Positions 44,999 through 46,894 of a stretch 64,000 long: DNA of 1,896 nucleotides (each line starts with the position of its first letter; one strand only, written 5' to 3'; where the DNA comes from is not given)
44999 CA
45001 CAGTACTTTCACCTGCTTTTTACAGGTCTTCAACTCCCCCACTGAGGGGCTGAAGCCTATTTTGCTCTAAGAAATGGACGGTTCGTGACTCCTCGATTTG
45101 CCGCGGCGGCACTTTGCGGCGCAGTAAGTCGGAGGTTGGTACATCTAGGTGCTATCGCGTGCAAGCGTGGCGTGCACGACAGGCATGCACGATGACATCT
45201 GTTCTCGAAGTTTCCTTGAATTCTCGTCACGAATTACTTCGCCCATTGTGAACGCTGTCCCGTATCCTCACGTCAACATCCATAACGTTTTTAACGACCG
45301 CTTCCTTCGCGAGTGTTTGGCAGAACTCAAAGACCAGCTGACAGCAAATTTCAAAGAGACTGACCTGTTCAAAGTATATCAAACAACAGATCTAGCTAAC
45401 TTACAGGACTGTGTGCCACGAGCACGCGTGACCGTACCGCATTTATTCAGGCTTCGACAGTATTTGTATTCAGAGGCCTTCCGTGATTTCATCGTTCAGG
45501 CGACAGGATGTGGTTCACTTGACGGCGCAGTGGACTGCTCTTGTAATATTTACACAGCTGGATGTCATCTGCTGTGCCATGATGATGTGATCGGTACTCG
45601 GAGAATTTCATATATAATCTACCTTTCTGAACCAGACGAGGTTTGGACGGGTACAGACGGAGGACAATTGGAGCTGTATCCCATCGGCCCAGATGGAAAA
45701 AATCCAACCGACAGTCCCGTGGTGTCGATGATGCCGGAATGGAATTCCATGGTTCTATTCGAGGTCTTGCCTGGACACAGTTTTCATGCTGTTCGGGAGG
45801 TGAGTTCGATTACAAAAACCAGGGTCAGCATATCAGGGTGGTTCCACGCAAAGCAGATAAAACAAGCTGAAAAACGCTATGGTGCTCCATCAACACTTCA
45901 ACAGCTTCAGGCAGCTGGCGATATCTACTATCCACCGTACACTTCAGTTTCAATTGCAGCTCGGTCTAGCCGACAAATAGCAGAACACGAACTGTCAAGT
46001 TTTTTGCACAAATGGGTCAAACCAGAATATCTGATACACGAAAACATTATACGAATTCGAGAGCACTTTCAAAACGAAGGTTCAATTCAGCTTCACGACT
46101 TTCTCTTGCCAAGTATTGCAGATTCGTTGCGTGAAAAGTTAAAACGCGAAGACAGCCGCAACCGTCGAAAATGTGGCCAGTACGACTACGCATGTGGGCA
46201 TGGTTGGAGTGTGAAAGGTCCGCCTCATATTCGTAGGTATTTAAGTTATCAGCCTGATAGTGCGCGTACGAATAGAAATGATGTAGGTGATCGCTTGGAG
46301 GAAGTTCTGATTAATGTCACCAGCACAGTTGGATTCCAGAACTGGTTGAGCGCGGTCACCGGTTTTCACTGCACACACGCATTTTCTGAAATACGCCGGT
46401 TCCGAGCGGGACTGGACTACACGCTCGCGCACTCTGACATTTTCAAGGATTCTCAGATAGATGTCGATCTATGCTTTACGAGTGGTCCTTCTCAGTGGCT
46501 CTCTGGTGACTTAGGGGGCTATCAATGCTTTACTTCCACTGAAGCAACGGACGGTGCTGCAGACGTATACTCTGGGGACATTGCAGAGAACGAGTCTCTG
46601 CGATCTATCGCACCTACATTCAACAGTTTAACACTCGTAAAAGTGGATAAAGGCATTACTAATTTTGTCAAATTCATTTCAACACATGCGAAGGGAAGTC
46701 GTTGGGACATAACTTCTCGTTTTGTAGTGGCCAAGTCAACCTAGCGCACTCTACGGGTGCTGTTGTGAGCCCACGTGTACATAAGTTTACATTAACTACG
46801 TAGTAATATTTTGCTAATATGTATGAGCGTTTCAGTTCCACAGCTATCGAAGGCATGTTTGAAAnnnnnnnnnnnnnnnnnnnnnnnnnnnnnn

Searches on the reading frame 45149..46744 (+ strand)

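Call 19: search_protein_families(library=pfam, proteins=[window:45149-46744:+], max_evalue=0.00001)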
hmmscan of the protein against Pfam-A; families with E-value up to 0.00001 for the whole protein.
window:45149-46744:+ (531 aa): 3 families
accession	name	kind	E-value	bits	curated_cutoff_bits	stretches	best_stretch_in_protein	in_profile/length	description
PF10637.15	Ofd1_CTDD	-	1.4e-78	264.3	27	1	283-528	3-250/255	Oxoglutarate and iron-dependent oxygenase degradation C-term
PF13661.12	2OG-FeII_Oxy_4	-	1.1e-36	125.6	27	1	131-233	2-98/98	2OG-Fe(II) oxygenase superfamily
PF13640.12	2OG-FeII_Oxy_3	-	8.2e-17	62.4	27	1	131-233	2-98/98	2OG-Fe(II) oxygenase superfamily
